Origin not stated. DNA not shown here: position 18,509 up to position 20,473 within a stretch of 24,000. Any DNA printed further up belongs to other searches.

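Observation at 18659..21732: Two-component system with a cNMP-domain kinase and a flavoenzyme-bodied response regulator (top candidate for an uncharacterised pathway)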

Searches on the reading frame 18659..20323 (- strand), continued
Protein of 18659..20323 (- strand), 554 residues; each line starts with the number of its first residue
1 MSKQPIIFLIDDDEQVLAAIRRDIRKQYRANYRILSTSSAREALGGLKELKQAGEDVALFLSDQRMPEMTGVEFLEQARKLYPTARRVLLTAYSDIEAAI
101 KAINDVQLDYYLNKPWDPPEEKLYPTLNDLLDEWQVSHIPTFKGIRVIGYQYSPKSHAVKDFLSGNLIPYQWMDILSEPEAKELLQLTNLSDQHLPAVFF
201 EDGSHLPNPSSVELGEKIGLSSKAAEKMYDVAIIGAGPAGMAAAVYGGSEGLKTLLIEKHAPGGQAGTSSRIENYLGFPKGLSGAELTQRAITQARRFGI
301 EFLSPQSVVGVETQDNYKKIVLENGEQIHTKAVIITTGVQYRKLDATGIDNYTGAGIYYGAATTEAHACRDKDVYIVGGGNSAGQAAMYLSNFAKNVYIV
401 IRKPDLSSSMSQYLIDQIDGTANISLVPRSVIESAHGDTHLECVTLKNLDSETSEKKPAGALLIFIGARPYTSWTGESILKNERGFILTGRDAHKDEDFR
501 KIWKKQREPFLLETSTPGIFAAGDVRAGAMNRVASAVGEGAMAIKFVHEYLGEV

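Call 35: search_protein_families(library=pfam, proteins=[P0293, P0296, P0302, P0307, P0315, P0322, P0334, P0336, P0346, P0365], max_evalue=0.001)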
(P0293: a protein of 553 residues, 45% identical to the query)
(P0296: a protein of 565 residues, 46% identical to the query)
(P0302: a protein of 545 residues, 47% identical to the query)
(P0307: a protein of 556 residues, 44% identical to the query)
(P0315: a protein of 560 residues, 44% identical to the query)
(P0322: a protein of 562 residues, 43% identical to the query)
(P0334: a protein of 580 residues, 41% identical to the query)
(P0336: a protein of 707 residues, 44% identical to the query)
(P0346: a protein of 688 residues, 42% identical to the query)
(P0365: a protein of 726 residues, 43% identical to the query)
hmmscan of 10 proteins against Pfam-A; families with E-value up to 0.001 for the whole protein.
P0293 (553 aa): 14 families
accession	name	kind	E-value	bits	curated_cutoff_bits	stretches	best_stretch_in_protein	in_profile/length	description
PF07992.20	Pyr_redox_2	-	7.2e-35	121.3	26.1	1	233-540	1-291/291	Pyridine nucleotide-disulphide oxidoreductase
PF00027.35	cNMP_binding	-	9.2e-18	64.5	27.5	1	37-122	2-88/89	Cyclic nucleotide-binding domain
PF13738.12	Pyr_redox_3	-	1e-17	64.8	30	1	324-490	116-287/305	Pyridine nucleotide-disulphide oxidoreductase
PF12831.13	FAD_oxidored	-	3.8e-09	36.8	27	1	234-271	1-39/416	FAD dependent oxidoreductase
PF00070.33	Pyr_redox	-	1.1e-08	36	22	1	377-449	2-79/82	Pyridine nucleotide-disulphide oxidoreductase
PF01266.30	DAO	-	1.8e-08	34.7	27.9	1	234-273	1-41/353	FAD dependent oxidoreductase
PF01946.23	Thi4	-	3.8e-07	30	26.2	1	232-272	17-58/235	Thi4 family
PF01134.28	GIDA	-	3.8e-07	29.9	22.1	0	234-263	1-30/391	Glucose inhibited division protein A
PF03486.20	HI0933_like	-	6.1e-07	29.6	50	0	234-265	2-33/244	HI0933-like protein Rossmann domain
PF13450.12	NAD_binding_8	-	1.5e-06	28.8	21.9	1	237-271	1-36/68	NAD(P)-binding Rossmann-like domain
PF00890.30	FAD_binding_2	-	4.8e-06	26.5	20.4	1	234-274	1-42/414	FAD binding domain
PF13434.12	Lys_Orn_oxgnase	-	3.6e-05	23.5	21.3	0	326-409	141-225/339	L-lysine 6-monooxygenase/L-ornithine 5-monooxygenase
PF05834.18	Lycopene_cycl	-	3.7e-05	23.4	23.4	0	234-274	1-46/380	Lycopene cyclase protein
PF01494.25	FAD_binding_3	-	0.00061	19.5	22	0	234-265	3-34/349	FAD binding domain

P0296 (565 aa): 11 families
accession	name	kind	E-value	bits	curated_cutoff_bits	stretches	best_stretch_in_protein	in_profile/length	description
PF07992.20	Pyr_redox_2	-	3.5e-33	115.7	26.1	1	229-545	1-291/291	Pyridine nucleotide-disulphide oxidoreductase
PF00027.35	cNMP_binding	-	3.3e-14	53.1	27.5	1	32-114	3-87/89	Cyclic nucleotide-binding domain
PF13738.12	Pyr_redox_3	-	5.8e-11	42.6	30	1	329-478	122-275/305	Pyridine nucleotide-disulphide oxidoreductase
PF00070.33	Pyr_redox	-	1.1e-07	32.7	22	1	376-445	2-76/82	Pyridine nucleotide-disulphide oxidoreductase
PF01266.30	DAO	-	5e-07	30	27.9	1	230-270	1-43/353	FAD dependent oxidoreductase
PF13450.12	NAD_binding_8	-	3.4e-06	27.7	21.9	1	233-273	1-41/68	NAD(P)-binding Rossmann-like domain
PF01946.23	Thi4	-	1.3e-05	25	26.2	1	230-267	19-58/235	Thi4 family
PF12831.13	FAD_oxidored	-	2.8e-05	24.1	27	1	230-266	1-38/416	FAD dependent oxidoreductase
PF00890.30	FAD_binding_2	-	4.9e-05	23.1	20.4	1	230-268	1-40/414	FAD binding domain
PF01494.25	FAD_binding_3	-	9.4e-05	22.2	22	0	231-261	4-34/349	FAD binding domain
PF00743.25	FMO-like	-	0.0009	18.2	22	0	344-406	155-216/532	Flavin-binding monooxygenase-like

P0302 (545 aa): 11 families
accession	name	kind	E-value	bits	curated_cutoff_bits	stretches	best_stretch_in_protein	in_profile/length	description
PF07992.20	Pyr_redox_2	-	2.9e-31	109.4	26.1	1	225-531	1-291/291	Pyridine nucleotide-disulphide oxidoreductase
PF13738.12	Pyr_redox_3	-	1.4e-14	54.5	30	1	320-446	119-244/305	Pyridine nucleotide-disulphide oxidoreductase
PF00027.35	cNMP_binding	-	1.7e-09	38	27.5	1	29-114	2-88/89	Cyclic nucleotide-binding domain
PF01946.23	Thi4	-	6e-09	35.9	26.2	1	225-263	18-58/235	Thi4 family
PF00070.33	Pyr_redox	-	8.5e-09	36.2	22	1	370-444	2-81/82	Pyridine nucleotide-disulphide oxidoreductase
PF01266.30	DAO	-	8.9e-09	35.8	27.9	1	226-266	1-43/353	FAD dependent oxidoreductase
PF00890.30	FAD_binding_2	-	3.3e-07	30.3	20.4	1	226-266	1-42/414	FAD binding domain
PF13450.12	NAD_binding_8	-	2.2e-06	28.3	21.9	1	229-265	1-38/68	NAD(P)-binding Rossmann-like domain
PF03486.20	HI0933_like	-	3.1e-06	27.2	50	1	226-256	2-32/244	HI0933-like protein Rossmann domain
PF12831.13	FAD_oxidored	-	9.2e-05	22.3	27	1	226-260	1-36/416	FAD dependent oxidoreductase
PF01494.25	FAD_binding_3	-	0.00021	21.1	22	1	225-257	2-34/349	FAD binding domain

P0307 (556 aa): 10 families
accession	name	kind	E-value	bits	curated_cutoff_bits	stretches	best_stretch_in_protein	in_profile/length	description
PF07992.20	Pyr_redox_2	-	2.7e-29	103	26.1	1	224-536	1-291/291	Pyridine nucleotide-disulphide oxidoreductase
PF13738.12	Pyr_redox_3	-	3.3e-15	56.6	30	2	314-474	115-278/305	Pyridine nucleotide-disulphide oxidoreductase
PF00027.35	cNMP_binding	-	1.1e-14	54.5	27.5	1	27-111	2-87/89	Cyclic nucleotide-binding domain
PF00070.33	Pyr_redox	-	5.9e-07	30.4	22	1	369-442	2-80/82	Pyridine nucleotide-disulphide oxidoreductase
PF01946.23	Thi4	-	2.1e-06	27.6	26.2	1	224-261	18-57/235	Thi4 family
PF13450.12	NAD_binding_8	-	3.2e-05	24.6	21.9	1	228-269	1-42/68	NAD(P)-binding Rossmann-like domain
PF12831.13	FAD_oxidored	-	8.7e-05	22.4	27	1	225-261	1-38/416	FAD dependent oxidoreductase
PF03486.20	HI0933_like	-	0.00017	21.5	50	0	225-258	2-35/244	HI0933-like protein Rossmann domain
PF00890.30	FAD_binding_2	-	0.00023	21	20.4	1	225-466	1-206/414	FAD binding domain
PF13434.12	Lys_Orn_oxgnase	-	0.00039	20.1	21.3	0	222-253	1-33/339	L-lysine 6-monooxygenase/L-ornithine 5-monooxygenase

P0315 (560 aa): 13 families
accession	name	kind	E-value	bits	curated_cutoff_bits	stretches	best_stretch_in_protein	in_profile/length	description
PF07992.20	Pyr_redox_2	-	1.3e-32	113.8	26.1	1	236-547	1-291/291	Pyridine nucleotide-disulphide oxidoreductase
PF13738.12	Pyr_redox_3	-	9.7e-17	61.6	30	1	289-484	78-277/305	Pyridine nucleotide-disulphide oxidoreductase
PF00027.35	cNMP_binding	-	3e-13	50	27.5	1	38-124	1-87/89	Cyclic nucleotide-binding domain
PF00070.33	Pyr_redox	-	3.2e-09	37.6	22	1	381-454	2-80/82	Pyridine nucleotide-disulphide oxidoreductase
PF01946.23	Thi4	-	1.1e-07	31.8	26.2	1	235-273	17-57/235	Thi4 family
PF12831.13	FAD_oxidored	-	1.2e-06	28.5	27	1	237-275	1-40/416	FAD dependent oxidoreductase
PF01266.30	DAO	-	4e-06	27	27.9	1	237-277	1-43/353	FAD dependent oxidoreductase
PF00890.30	FAD_binding_2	-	1.1e-05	25.2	20.4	1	237-275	1-40/414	FAD binding domain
PF03486.20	HI0933_like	-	1.4e-05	25.1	50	1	237-267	2-32/244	HI0933-like protein Rossmann domain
PF13450.12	NAD_binding_8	-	1.8e-05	25.4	21.9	1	240-277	1-39/68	NAD(P)-binding Rossmann-like domain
PF01494.25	FAD_binding_3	-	0.00019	21.2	22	0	236-269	2-35/349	FAD binding domain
PF01134.28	GIDA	-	0.00046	19.8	22.1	0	237-264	1-28/391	Glucose inhibited division protein A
PF13434.12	Lys_Orn_oxgnase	-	0.0006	19.5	21.3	0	323-416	130-228/339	L-lysine 6-monooxygenase/L-ornithine 5-monooxygenase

P0322 (562 aa): 12 families
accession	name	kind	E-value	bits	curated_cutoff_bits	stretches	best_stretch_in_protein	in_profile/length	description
PF07992.20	Pyr_redox_2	-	3.2e-34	119.1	26.1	1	239-548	2-291/291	Pyridine nucleotide-disulphide oxidoreductase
PF13738.12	Pyr_redox_3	-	3.2e-16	59.9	30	1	304-494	91-285/305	Pyridine nucleotide-disulphide oxidoreductase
PF00027.35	cNMP_binding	-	3.7e-09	36.9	27.5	1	27-125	2-87/89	Cyclic nucleotide-binding domain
PF00070.33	Pyr_redox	-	8.2e-09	36.3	22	1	383-455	2-79/82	Pyridine nucleotide-disulphide oxidoreductase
PF13450.12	NAD_binding_8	-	1.5e-08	35.2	21.9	1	242-283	1-42/68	NAD(P)-binding Rossmann-like domain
PF12831.13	FAD_oxidored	-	1.6e-08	34.8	27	1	239-277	1-40/416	FAD dependent oxidoreductase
PF01946.23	Thi4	-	2.3e-07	30.7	26.2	1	237-274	17-56/235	Thi4 family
PF01134.28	GIDA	-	4.3e-07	29.8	22.1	0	239-266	1-28/391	Glucose inhibited division protein A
PF01266.30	DAO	-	2.7e-06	27.6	27.9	1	239-276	1-39/353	FAD dependent oxidoreductase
PF03486.20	HI0933_like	-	7e-05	22.8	50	0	239-270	2-33/244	HI0933-like protein Rossmann domain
PF00890.30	FAD_binding_2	-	0.00012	21.9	20.4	1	239-276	1-38/414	FAD binding domain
PF05834.18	Lycopene_cycl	-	0.00019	21.1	23.4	0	239-269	1-33/380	Lycopene cyclase protein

P0334 (580 aa): 11 families
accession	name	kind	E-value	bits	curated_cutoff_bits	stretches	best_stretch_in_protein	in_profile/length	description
PF07992.20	Pyr_redox_2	-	1.2e-34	120.6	26.1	1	251-560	1-291/291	Pyridine nucleotide-disulphide oxidoreductase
PF13738.12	Pyr_redox_3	-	2.6e-14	53.6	30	1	329-497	103-276/305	Pyridine nucleotide-disulphide oxidoreductase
PF00027.35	cNMP_binding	-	7.1e-12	45.6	27.5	1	54-142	2-89/89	Cyclic nucleotide-binding domain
PF00070.33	Pyr_redox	-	3.8e-10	40.6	22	1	397-460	3-69/82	Pyridine nucleotide-disulphide oxidoreductase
PF01266.30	DAO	-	5e-06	26.7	27.9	1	252-294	1-45/353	FAD dependent oxidoreductase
PF13450.12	NAD_binding_8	-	1.4e-05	25.7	21.9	1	255-293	1-40/68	NAD(P)-binding Rossmann-like domain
PF01946.23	Thi4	-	2.8e-05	23.9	26.2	1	251-289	18-58/235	Thi4 family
PF03486.20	HI0933_like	-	8.3e-05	22.6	50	0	252-283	2-33/244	HI0933-like protein Rossmann domain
PF12831.13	FAD_oxidored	-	8.5e-05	22.4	27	1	252-288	1-38/416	FAD dependent oxidoreductase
PF01494.25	FAD_binding_3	-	0.00021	21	22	0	251-283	2-34/349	FAD binding domain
PF00890.30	FAD_binding_2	-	0.00091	19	20.4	0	252-344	1-94/414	FAD binding domain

P0336 (707 aa): 15 families
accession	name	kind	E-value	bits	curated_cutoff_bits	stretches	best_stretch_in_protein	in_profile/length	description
PF07992.20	Pyr_redox_2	-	1.3e-30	107.3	26.1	1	214-516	2-291/291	Pyridine nucleotide-disulphide oxidoreductase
PF13499.12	EF-hand_7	-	1.4e-17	64.2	30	2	546-620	5-66/67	EF-hand domain pair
PF13405.12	EF-hand_6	-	4.5e-16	57.4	25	1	670-693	4-27/30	EF-hand domain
PF13738.12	Pyr_redox_3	-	4.8e-16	59.3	30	1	295-499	107-305/305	Pyridine nucleotide-disulphide oxidoreductase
PF00036.39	EF-hand_1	-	1.7e-14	52.6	25.4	0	670-694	4-28/29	EF hand domain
PF00070.33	Pyr_redox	-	7.7e-09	36.4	22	1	358-427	2-75/82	Pyridine nucleotide-disulphide oxidoreductase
PF12831.13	FAD_oxidored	-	2.8e-07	30.6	27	1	214-251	1-39/416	FAD dependent oxidoreductase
PF01946.23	Thi4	-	1.5e-06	28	26.2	1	212-250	17-57/235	Thi4 family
PF13833.12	EF-hand_8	-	2.5e-06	27.6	28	0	641-658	34-51/54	EF-hand domain pair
PF13450.12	NAD_binding_8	-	1e-05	26.2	21.9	1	217-255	1-40/68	NAD(P)-binding Rossmann-like domain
PF01266.30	DAO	-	2e-05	24.7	27.9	1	214-254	1-43/353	FAD dependent oxidoreductase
PF03486.20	HI0933_like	-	3.1e-05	24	50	0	214-244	2-32/244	HI0933-like protein Rossmann domain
PF00890.30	FAD_binding_2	-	3.3e-05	23.7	20.4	1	214-248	1-36/414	FAD binding domain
PF13202.12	EF-hand_5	-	4.2e-05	23.3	25.9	0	548-565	3-21/25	EF hand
PF01134.28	GIDA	-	0.00041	19.9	22.1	0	214-241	1-28/391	Glucose inhibited division protein A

P0346 (688 aa): 11 families
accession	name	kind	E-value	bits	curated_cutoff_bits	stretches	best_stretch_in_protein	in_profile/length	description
PF07992.20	Pyr_redox_2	-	1.6e-31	110.3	26.1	1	361-669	1-291/291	Pyridine nucleotide-disulphide oxidoreductase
PF00027.35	cNMP_binding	-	1.6e-16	60.5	27.5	1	164-250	2-88/89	Cyclic nucleotide-binding domain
PF13738.12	Pyr_redox_3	-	2e-16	60.6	30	1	415-617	79-285/305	Pyridine nucleotide-disulphide oxidoreductase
PF00070.33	Pyr_redox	-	2.7e-09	37.9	22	1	506-570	2-69/82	Pyridine nucleotide-disulphide oxidoreductase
PF12831.13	FAD_oxidored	-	7.6e-06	25.9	27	1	362-398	1-38/416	FAD dependent oxidoreductase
PF13434.12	Lys_Orn_oxgnase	-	1.1e-05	25.2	21.3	0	449-537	131-224/339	L-lysine 6-monooxygenase/L-ornithine 5-monooxygenase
PF01494.25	FAD_binding_3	-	1.5e-05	24.8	22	1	361-405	2-46/349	FAD binding domain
PF03486.20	HI0933_like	-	4.4e-05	23.5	50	0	362-394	2-34/244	HI0933-like protein Rossmann domain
PF01946.23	Thi4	-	0.00014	21.6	26.2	0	361-399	18-58/235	Thi4 family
PF01266.30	DAO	-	0.00015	21.9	27.9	0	362-404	1-45/353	FAD dependent oxidoreductase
PF13450.12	NAD_binding_8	-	0.00049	20.7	21.9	0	365-398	1-35/68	NAD(P)-binding Rossmann-like domain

P0365 (726 aa): 13 families
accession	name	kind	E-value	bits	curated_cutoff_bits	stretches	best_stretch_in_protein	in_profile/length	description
PF07992.20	Pyr_redox_2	-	7.4e-31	108.1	26.1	1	400-712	2-291/291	Pyridine nucleotide-disulphide oxidoreductase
PF13738.12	Pyr_redox_3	-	7.7e-21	75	30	2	452-657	78-287/305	Pyridine nucleotide-disulphide oxidoreductase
PF00027.35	cNMP_binding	-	1.6e-10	41.2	27.5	1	202-287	2-88/89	Cyclic nucleotide-binding domain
PF01266.30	DAO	-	5.3e-08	33.2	27.9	1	400-441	1-44/353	FAD dependent oxidoreductase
PF12831.13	FAD_oxidored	-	3.8e-07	30.2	27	1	400-437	1-39/416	FAD dependent oxidoreductase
PF01946.23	Thi4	-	5.2e-07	29.6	26.2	1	393-437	12-58/235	Thi4 family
PF13450.12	NAD_binding_8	-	5.9e-07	30.1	21.9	1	403-440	1-39/68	NAD(P)-binding Rossmann-like domain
PF00070.33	Pyr_redox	-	7.9e-07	29.9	22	1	544-610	2-71/82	Pyridine nucleotide-disulphide oxidoreductase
PF13434.12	Lys_Orn_oxgnase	-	1.5e-06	28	21.3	0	491-572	135-221/339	L-lysine 6-monooxygenase/L-ornithine 5-monooxygenase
PF03486.20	HI0933_like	-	2.6e-06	27.5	50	0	400-431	2-33/244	HI0933-like protein Rossmann domain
PF01494.25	FAD_binding_3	-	1.2e-05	25.2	22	1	401-432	4-35/349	FAD binding domain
PF01134.28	GIDA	-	1.9e-05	24.4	22.1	0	400-428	1-29/391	Glucose inhibited division protein A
PF00890.30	FAD_binding_2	-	7.9e-05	22.5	20.4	1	400-439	1-41/414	FAD binding domain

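Call 39: predict_structure(alignment_id=A1)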
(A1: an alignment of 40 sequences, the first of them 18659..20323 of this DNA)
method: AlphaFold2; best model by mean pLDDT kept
length: 554 residues; sequences in the alignment: 40
mean_pLDDT: 78.9   pTM: 0.70
mean pLDDT of the five models: 78.9, 77.3, 76.4, 73.8, 64.9
residues with pLDDT >= 90: 166; 70-90: 258; 50-70: 100; < 50: 30
segments of 3 or more residues with pLDDT < 50: 260-273, 525-538
pLDDT, mean of each block of 10 residues (from residue 1): 83 90 92 93 92 91 87 90 91 64 70 79 90 84 82 81 69 86 90 92 90 84 83 70 71 77 38 52 57 73 79 87 89 71 76 75 67 88 82 93 88 88 95 91 95 95 73 78 78 71 59 81 46 37 74 74
secondary structure, 60 per line:
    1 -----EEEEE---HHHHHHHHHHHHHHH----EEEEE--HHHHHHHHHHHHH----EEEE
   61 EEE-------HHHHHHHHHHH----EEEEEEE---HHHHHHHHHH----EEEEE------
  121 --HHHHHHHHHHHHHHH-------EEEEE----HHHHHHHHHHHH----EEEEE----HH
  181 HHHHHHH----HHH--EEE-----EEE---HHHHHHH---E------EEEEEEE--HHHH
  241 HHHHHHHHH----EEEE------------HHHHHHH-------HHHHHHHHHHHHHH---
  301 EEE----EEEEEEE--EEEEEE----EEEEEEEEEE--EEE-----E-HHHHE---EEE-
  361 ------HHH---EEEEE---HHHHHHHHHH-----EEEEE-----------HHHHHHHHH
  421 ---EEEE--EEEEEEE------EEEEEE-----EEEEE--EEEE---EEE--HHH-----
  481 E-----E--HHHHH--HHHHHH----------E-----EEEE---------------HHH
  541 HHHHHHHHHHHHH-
elements in order: E6-10 H14-28 E33-37 H40-52 E57-63 H71-81 E86-92 H96-105 E110-114 H123-137 E145-149 H154-165 E170-174 H179-187 E197-199 E205-207 H211-217 E228-234 H237-249 E254-257 H270-276 H284-297 E301-303 E308-314 E317-322 E327-336 E339-341 H349-352 E357-359 E373-377 H381-390 E396-400 H412-420 E424-427 E430-436 E443-448 E454-458 E461-464 E468-470 H490-494 H497-502 E519-522 H538-553

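Call 43: fold_search(model_id=the predicted structure, library=pdb)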
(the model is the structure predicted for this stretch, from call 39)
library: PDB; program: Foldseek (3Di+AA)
matches with E <= 10: 1971; with E <= 0.001: 1133
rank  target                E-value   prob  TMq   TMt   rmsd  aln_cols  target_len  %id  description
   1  4xvg                  1.4e-27  1.00  0.37  0.39  20.2       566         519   19  Crystal structure of Alkylhydroperoxide Reductase Subunit AhpF from Escherichia coli (released 2016-02-24)
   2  7jyp                  1.8e-27  1.00  0.38  0.62   7.0       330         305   28  Structure of thioredoxin reductase from the thermophilic eubacterium Thermosipho africanus TCF52B (released 2021-10-06)
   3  4gcm_A                4.7e-27  1.00  0.37  0.57   7.5       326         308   32  Crystal structure of a thioredoxine reductase (trxB) from Staphylococcus aureus subsp. aureus Mu50 at 1.80 A resolutio (released 2012-08-29)
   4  2q7v_A                1.1e-26  1.00  0.36  0.57   7.9       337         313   30  Crystal Structure of Deinococcus Radiodurans Thioredoxin Reductase (released 2008-07-08)
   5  4gcm_B                1.5e-26  1.00  0.37  0.58   7.4       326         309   32  Crystal structure of a thioredoxine reductase (trxB) from Staphylococcus aureus subsp. aureus Mu50 at 1.80 A resolutio (released 2012-08-29)
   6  4o5q                  1.7e-26  1.00  0.37  0.39  26.1       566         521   20  Crystal Structure of the Alkylhydroperoxide Reductase AhpF from Escherichia coli (released 2014-11-05)
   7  4zn0_A                2.3e-26  1.00  0.38  0.65   6.1       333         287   30  Structure of the NADPH-dependent thioredoxin reductase from Methanosarcina mazei (released 2016-06-29)
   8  2q7v_B                4.0e-26  1.00  0.37  0.58   7.4       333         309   31  Crystal Structure of Deinococcus Radiodurans Thioredoxin Reductase (released 2008-07-08)
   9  5mjk_A                4.0e-26  1.00  0.35  0.56   7.9       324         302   32  Crystal Structure of Lactococcus lactis Thioredoxin Reductase (FO conformation) (released 2017-04-12)
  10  2q0l_A                5.4e-26  1.00  0.35  0.54   8.2       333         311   30  Helicobacter pylori thioredoxin reductase reduced by sodium dithionite in complex with NADP+ (released 2007-07-03)
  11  5mh4                  6.0e-26  1.00  0.48  0.83   4.3       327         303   32  Crystal Structure of Lactococcus lactis Thioredoxin Reductase (FR conformation) (released 2017-04-12)
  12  7aaw_B                6.4e-26  1.00  0.35  0.54   7.8       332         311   29  Thioredoxin Reductase from Bacillus cereus (released 2021-09-15)
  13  5uwy                  9.5e-26  1.00  0.36  0.58   7.6       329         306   33  The crystal structure of thioredoxin reductase from Streptococcus pyogenes MGAS5005 (released 2017-03-15)
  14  7aaw_A                9.5e-26  1.00  0.36  0.55   7.7       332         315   29  Thioredoxin Reductase from Bacillus cereus (released 2021-09-15)
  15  4zn0_C                1.1e-25  1.00  0.38  0.67   5.5       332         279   30  Structure of the NADPH-dependent thioredoxin reductase from Methanosarcina mazei (released 2016-06-29)
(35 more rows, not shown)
